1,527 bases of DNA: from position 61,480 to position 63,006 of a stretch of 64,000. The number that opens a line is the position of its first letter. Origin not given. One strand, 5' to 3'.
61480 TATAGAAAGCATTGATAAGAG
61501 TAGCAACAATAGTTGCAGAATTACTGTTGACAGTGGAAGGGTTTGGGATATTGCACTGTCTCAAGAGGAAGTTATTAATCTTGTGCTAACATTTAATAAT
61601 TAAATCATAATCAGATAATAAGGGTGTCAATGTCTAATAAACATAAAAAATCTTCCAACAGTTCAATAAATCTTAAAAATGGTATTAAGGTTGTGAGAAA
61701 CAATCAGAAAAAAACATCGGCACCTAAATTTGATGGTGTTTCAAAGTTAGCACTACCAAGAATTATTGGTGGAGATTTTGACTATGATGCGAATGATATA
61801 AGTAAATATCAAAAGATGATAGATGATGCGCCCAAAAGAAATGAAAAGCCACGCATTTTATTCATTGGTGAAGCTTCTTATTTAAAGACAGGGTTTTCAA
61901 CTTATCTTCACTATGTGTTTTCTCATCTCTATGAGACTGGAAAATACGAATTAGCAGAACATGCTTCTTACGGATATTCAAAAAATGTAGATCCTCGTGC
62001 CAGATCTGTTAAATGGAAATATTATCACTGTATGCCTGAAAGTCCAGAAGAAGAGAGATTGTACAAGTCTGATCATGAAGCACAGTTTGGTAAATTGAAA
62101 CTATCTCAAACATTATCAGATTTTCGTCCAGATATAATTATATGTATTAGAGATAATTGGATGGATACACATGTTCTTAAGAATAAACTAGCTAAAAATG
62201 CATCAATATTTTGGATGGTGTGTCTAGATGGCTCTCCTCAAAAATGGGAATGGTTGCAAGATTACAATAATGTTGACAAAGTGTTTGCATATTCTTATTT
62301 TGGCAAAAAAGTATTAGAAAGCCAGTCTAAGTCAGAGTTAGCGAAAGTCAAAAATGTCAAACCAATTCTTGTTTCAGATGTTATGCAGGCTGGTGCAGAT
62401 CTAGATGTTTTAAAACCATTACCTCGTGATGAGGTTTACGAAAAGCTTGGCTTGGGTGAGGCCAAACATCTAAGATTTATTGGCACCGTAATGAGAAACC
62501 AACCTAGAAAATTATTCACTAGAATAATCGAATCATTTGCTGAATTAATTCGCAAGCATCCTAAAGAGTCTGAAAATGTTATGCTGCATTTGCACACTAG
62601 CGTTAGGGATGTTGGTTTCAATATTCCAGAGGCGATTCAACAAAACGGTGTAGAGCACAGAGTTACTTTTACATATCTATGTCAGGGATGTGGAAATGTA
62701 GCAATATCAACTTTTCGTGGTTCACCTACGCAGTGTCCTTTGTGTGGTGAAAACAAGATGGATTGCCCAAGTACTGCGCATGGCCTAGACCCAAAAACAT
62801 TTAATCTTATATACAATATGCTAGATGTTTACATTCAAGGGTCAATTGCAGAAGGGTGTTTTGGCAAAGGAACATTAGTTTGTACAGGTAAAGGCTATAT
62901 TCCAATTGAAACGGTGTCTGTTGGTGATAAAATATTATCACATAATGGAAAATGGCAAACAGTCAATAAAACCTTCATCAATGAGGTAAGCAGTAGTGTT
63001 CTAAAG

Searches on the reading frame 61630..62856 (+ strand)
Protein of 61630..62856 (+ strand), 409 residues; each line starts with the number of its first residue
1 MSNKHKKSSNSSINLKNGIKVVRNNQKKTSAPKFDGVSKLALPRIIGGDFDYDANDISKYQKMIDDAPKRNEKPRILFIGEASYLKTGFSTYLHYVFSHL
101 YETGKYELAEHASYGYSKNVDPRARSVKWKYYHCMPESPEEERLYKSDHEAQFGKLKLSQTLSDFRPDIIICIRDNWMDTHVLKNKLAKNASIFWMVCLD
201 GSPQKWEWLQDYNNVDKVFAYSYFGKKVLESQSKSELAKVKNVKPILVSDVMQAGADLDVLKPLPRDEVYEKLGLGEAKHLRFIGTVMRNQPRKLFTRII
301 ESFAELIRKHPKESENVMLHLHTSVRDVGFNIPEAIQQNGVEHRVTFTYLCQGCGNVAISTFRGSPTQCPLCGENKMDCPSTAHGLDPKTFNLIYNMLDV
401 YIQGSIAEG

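Call 6: search_protein_families(library=pfam, proteins=[window:61630-62856:+], max_evalue=1)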
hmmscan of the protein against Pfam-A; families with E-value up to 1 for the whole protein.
window:61630-62856:+ (409 aa): 4 families
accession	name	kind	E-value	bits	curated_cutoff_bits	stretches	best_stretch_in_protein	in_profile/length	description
PF06925.17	MGDG_synth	-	0.011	16.3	25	1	129-213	55-138/169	Monogalactosyldiacylglycerol (MGDG) synthase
PF09723.15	Zn_ribbon_8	-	0.022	15.2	34.4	1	346-376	3-36/41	Zinc ribbon domain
PF23458.2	DUF7130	-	0.04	14.2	35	1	346-378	51-82/89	Domain of unknown function (DUF7130)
PF14319.11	Zn_Tnp_IS91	-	0.081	13.4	26.3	1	340-377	30-67/90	Transposase zinc-binding domain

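Call 7: search_protein_families(library=ncbifam, proteins=[window:61630-62856:+], max_evalue=1)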
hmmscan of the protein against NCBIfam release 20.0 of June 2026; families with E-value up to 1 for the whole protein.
window:61630-62856:+ (409 aa): 4 families
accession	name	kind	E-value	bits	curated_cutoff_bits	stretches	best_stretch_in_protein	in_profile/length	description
TIGR03449.1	mycothiol_MshA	equivalog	0.00036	19.5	462.5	1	241-347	183-288/406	D-inositol-3-phosphate glycosyltransferase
TIGR02605.1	CxxC_CxxC_SSSS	subfamily_domain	0.017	15.2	31.3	1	347-377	4-37/52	FmdB family zinc ribbon protein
TIGR03670.1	rpoB_arch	equivalog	0.052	11.8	811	1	347-376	537-566/599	DNA-directed RNA polymerase subunit B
NF006335.0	PRK08565.1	equivalog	0.18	9.2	1402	1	346-376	1052-1082/1116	DNA-directed RNA polymerase subunit B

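Call 8: search_protein_families(library=phrogs, proteins=[window:61630-62856:+], max_evalue=0.01)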
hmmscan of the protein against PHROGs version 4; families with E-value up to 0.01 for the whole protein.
window:61630-62856:+ (409 aa): 0 families

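Call 10: search_dna_similar(query=window:61630-62856:+, collection=phages, mode=protein)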
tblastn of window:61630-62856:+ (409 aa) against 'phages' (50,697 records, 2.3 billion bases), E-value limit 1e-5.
Records with a match: 3; places in all: 3; records where one place covers at least 80% of the query: 1.
Best place of each record, by identity: <60% 3.
By first word of the organism name: Tetrasphaera 2; Synechococcus 1.
By host as written in the record: Tetrasphaera jenkinsii 2; Synechococcus sp. PCCC-A2c 1.
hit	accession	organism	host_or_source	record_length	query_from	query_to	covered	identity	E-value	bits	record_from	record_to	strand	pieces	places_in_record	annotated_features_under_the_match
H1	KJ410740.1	Synechococcus phage S-EIVl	Synechococcus sp. PCCC-A2c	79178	72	409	83%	22.0%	3e-6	56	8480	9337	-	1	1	glycosyl transferase group I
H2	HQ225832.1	Tetrasphaera phage TJE1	Tetrasphaera jenkinsii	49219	71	341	66%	24.1%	3e-9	65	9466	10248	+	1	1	glycosyl transferase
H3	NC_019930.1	Tetrasphaera phage TJE1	Tetrasphaera jenkinsii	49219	71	341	66%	24.1%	3e-9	65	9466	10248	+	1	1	glycosyltransferase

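Call 11: find_homologous_proteins(query=window:61630-62856:+, max_evalue=0.001)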
Query window:61630-62856:+ (409 aa): 160 proteins with E <= 0.001 among 2350 candidates; the best 120 are listed.
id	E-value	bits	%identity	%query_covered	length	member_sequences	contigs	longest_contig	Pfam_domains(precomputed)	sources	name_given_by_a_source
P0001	9.7e-135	468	54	90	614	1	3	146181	-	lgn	-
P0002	2.2e-131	457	54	90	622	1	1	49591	PF00534.27,PF13946.12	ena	-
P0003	3.4e-127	443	55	90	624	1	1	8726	PF00534.27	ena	-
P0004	1.5e-126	441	53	90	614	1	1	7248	PF00534.27,PF13946.12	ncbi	-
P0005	3.8e-126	440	54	90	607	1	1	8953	PF00534.27,PF13946.12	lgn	-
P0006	2.8e-124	434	52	90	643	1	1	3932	PF00534.27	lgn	-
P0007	1.0e-121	425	52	94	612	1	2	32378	PF00534.27,PF13946.12,PF13692.13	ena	-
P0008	2.2e-120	421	51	90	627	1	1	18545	PF00534.27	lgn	-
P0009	6.9e-120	419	50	91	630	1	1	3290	PF00534.27,PF13946.12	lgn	-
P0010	6.5e-119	416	48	99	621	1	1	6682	PF00534.27,PF13946.12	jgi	jgi:glycosyltransferase involved in cell wall biosynthesis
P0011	1.4e-118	415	48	97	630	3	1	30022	PF00534.27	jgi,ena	-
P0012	1.9e-118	414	51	94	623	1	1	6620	PF00534.27,PF13946.12,PF13692.13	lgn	-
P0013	2.4e-118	414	52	94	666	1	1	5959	PF00534.27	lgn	-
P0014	1.8e-117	411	51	95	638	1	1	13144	PF00534.27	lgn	-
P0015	7.4e-117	409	51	94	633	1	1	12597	PF00534.27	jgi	-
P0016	2.0e-115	404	46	100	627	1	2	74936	PF00534.27,PF13946.12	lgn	-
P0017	3.5e-115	404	49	90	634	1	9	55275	PF00534.27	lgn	-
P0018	4.6e-115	403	48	94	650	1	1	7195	PF00534.27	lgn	-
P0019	2.1e-113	398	53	90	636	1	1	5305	PF00534.27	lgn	-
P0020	2.2e-113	398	50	90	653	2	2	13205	PF00534.27,PF13946.12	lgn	-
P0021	7.5e-113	396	49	92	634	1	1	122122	PF00534.27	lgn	-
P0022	2.9e-112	394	49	93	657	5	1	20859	PF00534.27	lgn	-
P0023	3.0e-109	384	49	90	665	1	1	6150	PF00534.27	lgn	-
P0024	1.8e-108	382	48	92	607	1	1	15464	PF00534.27,PF13946.12,PF13692.13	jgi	-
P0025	3.6e-107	377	47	89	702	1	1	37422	PF00534.27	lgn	-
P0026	5.1e-106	373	46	89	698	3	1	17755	PF00534.27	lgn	-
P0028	3.6e-101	357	43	100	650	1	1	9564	PF00534.27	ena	-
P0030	1.7e-100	355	45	91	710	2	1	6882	PF00534.27,PF13692.13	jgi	-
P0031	1.1e-98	349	43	90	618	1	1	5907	PF00534.27,PF13946.12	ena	-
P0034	1.1e-91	326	43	90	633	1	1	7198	PF00534.27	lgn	-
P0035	9.3e-71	257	46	67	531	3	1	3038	PF00534.27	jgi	jgi:glycosyltransferase involved in cell wall biosynthesis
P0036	4.7e-70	255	36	82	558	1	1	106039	PF00534.27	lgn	-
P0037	7.7e-69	251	40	82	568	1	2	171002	PF00534.27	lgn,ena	-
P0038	3.6e-68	249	38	87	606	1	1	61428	PF00534.27,PF13946.12,PF13692.13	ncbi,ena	-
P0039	6.9e-68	248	40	83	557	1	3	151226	PF00534.27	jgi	jgi:glycosyltransferase involved in cell wall biosynthesis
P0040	1.6e-66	243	40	82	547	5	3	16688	PF00534.27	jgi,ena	-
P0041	2.3e-66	243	41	80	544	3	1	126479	PF00534.27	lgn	-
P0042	4.2e-66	242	38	93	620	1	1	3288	PF00534.27,PF13946.12,PF13692.13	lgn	-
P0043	5.4e-66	242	52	52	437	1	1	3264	PF00534.27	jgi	jgi:glycosyltransferase involved in cell wall biosynthesis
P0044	5.5e-66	242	39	83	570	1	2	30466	PF00534.27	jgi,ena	-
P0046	4.4e-65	239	39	82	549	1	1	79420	PF00534.27,PF13524.13,PF13692.13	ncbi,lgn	-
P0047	4.3e-64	235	40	82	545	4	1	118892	PF00534.27,PF13946.12,PF13692.13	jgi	-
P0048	3.1e-63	233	38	83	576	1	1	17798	PF00534.27,PF13692.13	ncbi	-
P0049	3.1e-62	229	37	83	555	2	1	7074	PF00534.27,PF20706.4,PF13692.13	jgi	-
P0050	3.4e-62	229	38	82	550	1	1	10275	PF00534.27,PF13692.13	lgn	-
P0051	7.3e-62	228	37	82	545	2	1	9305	PF00534.27,PF13692.13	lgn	-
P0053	1.4e-61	227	38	83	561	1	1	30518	PF00534.27,PF13692.13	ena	-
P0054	1.6e-61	227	36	82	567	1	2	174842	PF00534.27,PF13692.13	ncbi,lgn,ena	-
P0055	3.3e-61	226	36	82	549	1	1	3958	PF00534.27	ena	-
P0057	4.2e-61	226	38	82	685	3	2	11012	PF05203.22,PF14528.12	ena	-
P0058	4.4e-61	225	38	82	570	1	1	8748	PF00534.27,PF13692.13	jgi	jgi:glycosyltransferase involved in cell wall biosynthesis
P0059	3.1e-60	223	36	82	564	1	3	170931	PF00534.27,PF13692.13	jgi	jgi:glycosyltransferase involved in cell wall biosynthesis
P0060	4.2e-60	222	37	82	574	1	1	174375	PF00534.27,PF13692.13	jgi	-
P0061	4.5e-60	222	37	82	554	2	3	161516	PF00534.27,PF13692.13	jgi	jgi:glycosyltransferase involved in cell wall biosynthesis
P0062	1.1e-59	221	39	82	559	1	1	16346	PF00534.27,PF13946.12,PF13692.13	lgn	-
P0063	1.1e-59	221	37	82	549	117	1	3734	PF00534.27,PF13692.13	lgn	-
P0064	2.4e-59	220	37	82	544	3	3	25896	PF00534.27,PF13692.13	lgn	-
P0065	2.6e-59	220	37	82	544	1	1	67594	PF00534.27,PF13692.13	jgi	jgi:glycosyltransferase involved in cell wall biosynthesis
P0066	3.3e-59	219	38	82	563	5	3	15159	PF00534.27,PF13692.13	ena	-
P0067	3.3e-59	219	37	82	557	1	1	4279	PF00534.27,PF13946.12,PF13692.13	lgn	-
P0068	4.6e-59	219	37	82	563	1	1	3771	PF24458.2,PF00534.27,PF13692.13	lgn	-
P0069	7.4e-59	218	37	83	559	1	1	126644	PF00534.27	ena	-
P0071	1.2e-58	217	36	83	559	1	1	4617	PF00534.27,PF13692.13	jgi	jgi:glycosyltransferase involved in cell wall biosynthesis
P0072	1.5e-58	217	36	82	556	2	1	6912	PF00534.27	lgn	-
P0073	1.7e-58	217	37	82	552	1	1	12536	PF00534.27,PF13524.13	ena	-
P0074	2.1e-58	217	39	82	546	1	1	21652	PF00534.27,PF20706.4,PF13692.13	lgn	-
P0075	2.3e-58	216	38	81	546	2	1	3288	PF00534.27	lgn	-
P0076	3.2e-58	216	36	82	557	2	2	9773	PF00534.27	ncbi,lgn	-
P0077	5.8e-57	212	35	82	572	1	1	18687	PF00534.27,PF13692.13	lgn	-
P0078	6.6e-57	212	36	82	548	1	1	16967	PF00534.27,PF13692.13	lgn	-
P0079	7.0e-57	212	37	82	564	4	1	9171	PF00534.27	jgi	jgi:glycosyltransferase involved in cell wall biosynthesis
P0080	7.2e-57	212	36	82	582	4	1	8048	PF00534.27,PF13692.13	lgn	-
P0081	1.3e-56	211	36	82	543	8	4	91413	PF00534.27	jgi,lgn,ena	-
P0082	2.1e-56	210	37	83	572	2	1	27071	PF00534.27,PF13692.13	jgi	-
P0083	2.2e-56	210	36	82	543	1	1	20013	PF00534.27,PF13692.13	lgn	-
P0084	2.8e-56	210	35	82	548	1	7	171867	PF00534.27,PF20706.4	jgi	jgi:glycosyltransferase involved in cell wall biosynthesis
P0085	2.8e-56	210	35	82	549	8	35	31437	PF00534.27,PF13692.13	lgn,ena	-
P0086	2.9e-56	210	37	82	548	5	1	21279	PF00534.27,PF20706.4,PF13692.13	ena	-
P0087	4.1e-56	209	36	82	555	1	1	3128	PF00534.27,PF13946.12,PF13692.13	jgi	jgi:glycosyltransferase involved in cell wall biosynthesis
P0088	5.5e-56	209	36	82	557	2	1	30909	PF00534.27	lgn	-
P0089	7.5e-56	208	37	83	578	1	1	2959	PF00534.27,PF13692.13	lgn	-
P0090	3.1e-55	206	36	83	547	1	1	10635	PF00534.27,PF13692.13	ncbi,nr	ncbi:MAG: glycosyltransferase [Candidatus Bathyarchaeota archaeon]|nr:glycosyltransferase [Candidatu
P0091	3.5e-55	206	37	82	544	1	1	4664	PF00534.27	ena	-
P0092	3.7e-55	206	35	82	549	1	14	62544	PF00534.27,PF13692.13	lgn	-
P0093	5.0e-55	206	36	83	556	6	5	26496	PF00534.27,PF13692.13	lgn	-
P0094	5.3e-55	205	34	82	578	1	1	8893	PF00534.27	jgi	jgi:glycosyltransferase involved in cell wall biosynthesis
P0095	6.1e-55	205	38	82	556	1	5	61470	PF00534.27,PF13692.13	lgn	-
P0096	1.4e-54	204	35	83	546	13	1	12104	PF00534.27,PF20706.4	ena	-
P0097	3.0e-54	203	36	83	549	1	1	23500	PF00534.27,PF13692.13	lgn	-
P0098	5.1e-54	202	36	83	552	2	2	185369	PF00534.27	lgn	-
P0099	1.1e-53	201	34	82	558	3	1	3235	PF00534.27,PF20706.4,PF13692.13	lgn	-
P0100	1.2e-53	201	35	83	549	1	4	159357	PF00534.27,PF13692.13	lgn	-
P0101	2.1e-53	200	36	82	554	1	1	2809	PF00534.27,PF13524.13,PF20706.4,PF13692.13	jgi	jgi:glycosyltransferase involved in cell wall biosynthesis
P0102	2.9e-53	200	36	83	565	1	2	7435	PF00534.27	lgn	-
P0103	5.2e-53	199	35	83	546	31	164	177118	PF00534.27,PF20706.4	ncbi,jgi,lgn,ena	-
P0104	5.4e-53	199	34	82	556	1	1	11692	PF00534.27,PF13692.13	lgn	-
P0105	5.9e-53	199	36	83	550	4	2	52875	PF00534.27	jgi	jgi:glycosyltransferase involved in cell wall biosynthesis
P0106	6.2e-53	199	35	82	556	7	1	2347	PF00534.27,PF13692.13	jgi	jgi:glycosyltransferase involved in cell wall biosynthesis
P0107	6.9e-53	198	35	82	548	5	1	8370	PF00534.27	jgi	jgi:glycosyltransferase involved in cell wall biosynthesis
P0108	8.4e-53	198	33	82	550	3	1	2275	PF00534.27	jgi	-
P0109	3.2e-52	196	35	83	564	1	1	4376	PF00534.27,PF13692.13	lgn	-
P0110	4.3e-52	196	33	82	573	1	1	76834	PF00534.27,PF13692.13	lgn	-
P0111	8.5e-52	195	32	82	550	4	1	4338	PF00534.27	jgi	jgi:glycosyltransferase involved in cell wall biosynthesis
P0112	8.5e-52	195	35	80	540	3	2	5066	PF00534.27,PF13692.13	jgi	jgi:glycosyltransferase involved in cell wall biosynthesis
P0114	1.3e-51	194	35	83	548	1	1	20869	PF00534.27,PF13692.13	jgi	jgi:glycosyltransferase involved in cell wall biosynthesis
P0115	1.6e-51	194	35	82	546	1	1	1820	PF00534.27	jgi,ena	jgi:glycosyltransferase involved in cell wall biosynthesis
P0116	2.0e-51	194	34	82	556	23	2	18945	PF00534.27,PF13692.13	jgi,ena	-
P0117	2.4e-51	193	35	83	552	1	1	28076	PF00534.27,PF13692.13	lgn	-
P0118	3.1e-51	193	55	41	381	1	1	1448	PF00534.27,PF13946.12,PF13692.13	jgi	jgi:glycosyltransferase involved in cell wall biosynthesis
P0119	6.8e-51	192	35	82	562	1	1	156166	PF00534.27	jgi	-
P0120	1.0e-50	191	34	83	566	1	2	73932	PF00534.27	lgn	-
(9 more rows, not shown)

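Call 17: find_related_loci(query=window:61630-62856:+, collection=viral_contigs, flank=6000)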
Query window:61630-62856:+ (409 aa) in viral_contigs; peptide patterns used: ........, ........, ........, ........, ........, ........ (x = any residue, [..] = any of these).
15 stretches matched a pattern, but none encodes a relative of the query by tblastn (E <= 1e-3).

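Call 21: find_encoding_contigs(protein=P0057, flank=10000, max_places=6)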
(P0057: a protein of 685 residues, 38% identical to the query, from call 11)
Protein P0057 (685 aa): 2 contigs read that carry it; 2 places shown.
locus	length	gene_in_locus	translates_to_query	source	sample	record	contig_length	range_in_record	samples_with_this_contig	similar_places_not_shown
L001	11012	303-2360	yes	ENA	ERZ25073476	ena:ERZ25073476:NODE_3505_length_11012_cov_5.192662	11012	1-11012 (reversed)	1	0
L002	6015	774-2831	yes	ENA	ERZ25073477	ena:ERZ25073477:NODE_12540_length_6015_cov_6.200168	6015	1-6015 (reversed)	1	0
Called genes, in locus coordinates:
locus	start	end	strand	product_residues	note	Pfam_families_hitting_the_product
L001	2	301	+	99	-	?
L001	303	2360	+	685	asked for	PF05203:Hom_end_hint (weak), PF14528:LAGLIDADG_3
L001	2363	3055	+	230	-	-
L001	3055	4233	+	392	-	PF00534:Glycos_transf_1 (weak)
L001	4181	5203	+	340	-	PF13524:Glyco_trans_1_2, PF13692:Glyco_trans_1_4, PF00534:Glycos_transf_1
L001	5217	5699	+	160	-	-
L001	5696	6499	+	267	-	-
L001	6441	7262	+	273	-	PF00535:Glycos_transf_2 (weak)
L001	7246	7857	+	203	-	-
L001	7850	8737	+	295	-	-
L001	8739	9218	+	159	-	PF08536:Whirly (faint)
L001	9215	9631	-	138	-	-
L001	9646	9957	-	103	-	-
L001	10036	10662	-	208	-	-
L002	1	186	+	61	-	?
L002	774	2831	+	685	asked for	PF05203:Hom_end_hint (weak), PF14528:LAGLIDADG_3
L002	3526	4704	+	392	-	PF00534:Glycos_transf_1 (weak)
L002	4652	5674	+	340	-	PF13524:Glyco_trans_1_2, PF13692:Glyco_trans_1_4, PF00534:Glycos_transf_1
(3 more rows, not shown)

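Call 36: find_encoding_contigs(protein=P0001, flank=10000, max_places=3)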
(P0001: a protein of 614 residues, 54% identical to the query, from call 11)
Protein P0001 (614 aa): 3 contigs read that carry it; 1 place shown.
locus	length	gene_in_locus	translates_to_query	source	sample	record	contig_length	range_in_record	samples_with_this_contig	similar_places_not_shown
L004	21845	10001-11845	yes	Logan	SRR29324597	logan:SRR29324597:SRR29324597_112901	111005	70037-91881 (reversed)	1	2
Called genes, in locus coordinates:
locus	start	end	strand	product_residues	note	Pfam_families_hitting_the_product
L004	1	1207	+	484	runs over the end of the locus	PF00772:DnaB (weak), PF03796:DnaB_C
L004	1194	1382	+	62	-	-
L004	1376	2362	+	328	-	PF08275:DNAG_N (weak), PF01751:Toprim (weak), PF13662:Toprim_4, PF13155:Toprim_2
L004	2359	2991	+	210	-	PF21448:DNMK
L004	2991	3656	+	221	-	PF13580:SIS_2, PF01380:SIS (weak)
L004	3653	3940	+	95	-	-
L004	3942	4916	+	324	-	PF10926:DUF2800 (faint), PF12705:PDDEXK_1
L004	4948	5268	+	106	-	-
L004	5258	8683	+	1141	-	PF02811:PHP, PF07733:DNA_pol3_alpha, PF17657:DNA_pol3_finger, PF14579:HHH_6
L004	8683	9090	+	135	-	-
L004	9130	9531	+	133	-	PF00436:SSB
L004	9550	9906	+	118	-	PF00436:SSB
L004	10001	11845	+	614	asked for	-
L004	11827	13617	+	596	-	PF01075:Glyco_transf_9 (weak), PF00535:Glycos_transf_2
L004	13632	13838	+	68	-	-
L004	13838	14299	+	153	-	-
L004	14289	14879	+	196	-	PF05063:MT-A70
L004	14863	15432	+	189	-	PF03167:UDG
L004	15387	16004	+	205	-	-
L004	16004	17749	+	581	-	PF01075:Glyco_transf_9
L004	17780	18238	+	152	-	-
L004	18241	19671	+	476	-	PF13522:GATase_6, PF13537:GATase_7, PF00156:Pribosyltran (weak)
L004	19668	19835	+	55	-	-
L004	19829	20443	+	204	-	PF05050:Methyltransf_21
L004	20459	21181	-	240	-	-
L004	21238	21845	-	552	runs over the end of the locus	-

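Call 38: search_solved_structures(query=A1, max_evalue=0.01, show_alignments=2)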
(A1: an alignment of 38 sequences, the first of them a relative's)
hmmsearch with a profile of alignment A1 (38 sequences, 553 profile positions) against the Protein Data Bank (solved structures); distinct sequences matched with E-value up to 0.01: 15.
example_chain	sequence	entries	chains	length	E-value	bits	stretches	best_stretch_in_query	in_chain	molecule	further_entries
3c4q_A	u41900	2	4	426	1.4e-08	37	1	310-433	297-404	Predicted glycosyltransferases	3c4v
3c48_A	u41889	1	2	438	1.7e-08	36.7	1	310-433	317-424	Predicted glycosyltransferases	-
3oy2_A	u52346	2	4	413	1.2e-06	30.6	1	306-435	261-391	Glycosyltransferase B736L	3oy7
7qsg_A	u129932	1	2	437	1.7e-05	26.8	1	301-360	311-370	D-inositol 3-phosphate glycosyltransferase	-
3okc_A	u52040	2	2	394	3.7e-05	25.7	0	150-226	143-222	GDP-mannose-dependent alpha-(1-6)-phosphatidylinositol monomannoside mannosyltransferase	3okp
3oka_A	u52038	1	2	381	4.9e-05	25.3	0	150-226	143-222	GDP-mannose-dependent alpha-(1-6)-phosphatidylinositol monomannoside mannosyltransferase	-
2jjm_A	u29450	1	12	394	0.00014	23.8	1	309-434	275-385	GLYCOSYL TRANSFERASE, GROUP 1 FAMILY PROTEIN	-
3mbo_A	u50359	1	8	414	0.00016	23.6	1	309-434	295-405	Glycosyltransferase, group 1 family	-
5d00_A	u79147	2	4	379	0.00024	23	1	309-415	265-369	N-acetyl-alpha-D-glucosaminyl L-malate synthase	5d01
6kih_A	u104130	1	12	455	0.00025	23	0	307-424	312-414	Tll1590 protein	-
4pqg_A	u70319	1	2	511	0.0011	20.9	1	310-349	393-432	Glycosyltransferase Gtf1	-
5e9t_A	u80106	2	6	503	0.002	20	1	310-368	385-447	Glycosyltransferase Gtf1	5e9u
4rbn_A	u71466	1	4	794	0.0044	18.9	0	314-367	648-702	Sucrose synthase:Glycosyl transferases group 1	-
6tvp_A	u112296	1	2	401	0.0046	18.8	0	306-429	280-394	Alpha-maltose-1-phosphate synthase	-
5i45_A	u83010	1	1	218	0.0097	17.7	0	311-425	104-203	Glycosyl transferases group 1 family protein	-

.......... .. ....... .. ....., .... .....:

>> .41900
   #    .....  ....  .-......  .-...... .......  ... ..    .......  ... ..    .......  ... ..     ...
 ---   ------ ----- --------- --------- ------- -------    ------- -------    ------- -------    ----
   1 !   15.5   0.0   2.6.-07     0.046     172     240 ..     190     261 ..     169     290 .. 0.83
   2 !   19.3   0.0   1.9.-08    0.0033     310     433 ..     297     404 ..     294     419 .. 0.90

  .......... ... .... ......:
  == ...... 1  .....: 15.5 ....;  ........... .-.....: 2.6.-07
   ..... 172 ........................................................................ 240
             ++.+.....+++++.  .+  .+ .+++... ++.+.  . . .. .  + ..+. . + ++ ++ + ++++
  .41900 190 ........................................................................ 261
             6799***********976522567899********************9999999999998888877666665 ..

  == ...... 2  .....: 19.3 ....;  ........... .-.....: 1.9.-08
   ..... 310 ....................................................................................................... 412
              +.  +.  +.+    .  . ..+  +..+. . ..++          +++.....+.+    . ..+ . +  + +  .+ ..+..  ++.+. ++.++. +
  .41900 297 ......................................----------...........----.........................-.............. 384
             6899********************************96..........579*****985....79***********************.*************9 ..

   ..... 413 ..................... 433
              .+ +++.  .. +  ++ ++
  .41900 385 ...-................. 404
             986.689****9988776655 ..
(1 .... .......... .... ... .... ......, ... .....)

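Call 39: search_protein_families(library=pfam, proteins=[P0002, P0103], max_evalue=0.01)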
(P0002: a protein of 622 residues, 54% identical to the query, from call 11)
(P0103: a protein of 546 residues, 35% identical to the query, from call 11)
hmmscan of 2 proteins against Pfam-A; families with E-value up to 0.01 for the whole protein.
P0002 (622 aa): 3 families
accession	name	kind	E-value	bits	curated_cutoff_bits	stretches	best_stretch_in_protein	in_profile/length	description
PF00534.26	Glycos_transf_1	-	5.6e-06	26.4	26.4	1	361-470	79-169/172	Glycosyl transferases group 1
PF13946.11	DUF4214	-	2.3e-05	24.8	23.2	1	518-558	14-53/72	Domain of unknown function (DUF4214)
PF13692.12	Glyco_trans_1_4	-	0.00056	20.6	27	1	361-415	65-118/142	Glycosyl transferases group 1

P0103 (546 aa): 3 families
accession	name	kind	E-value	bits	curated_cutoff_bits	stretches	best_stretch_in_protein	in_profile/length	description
PF00534.26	Glycos_transf_1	-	2.8e-07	30.7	26.4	1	302-356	79-133/172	Glycosyl transferases group 1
PF20706.3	GT4-conflict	-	2.8e-06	27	26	1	314-422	280-383/385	Family 4 Glycosyltransferase in conflict systems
PF13692.12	Glyco_trans_1_4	-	0.00026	21.7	27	1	309-355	70-116/142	Glycosyl transferases group 1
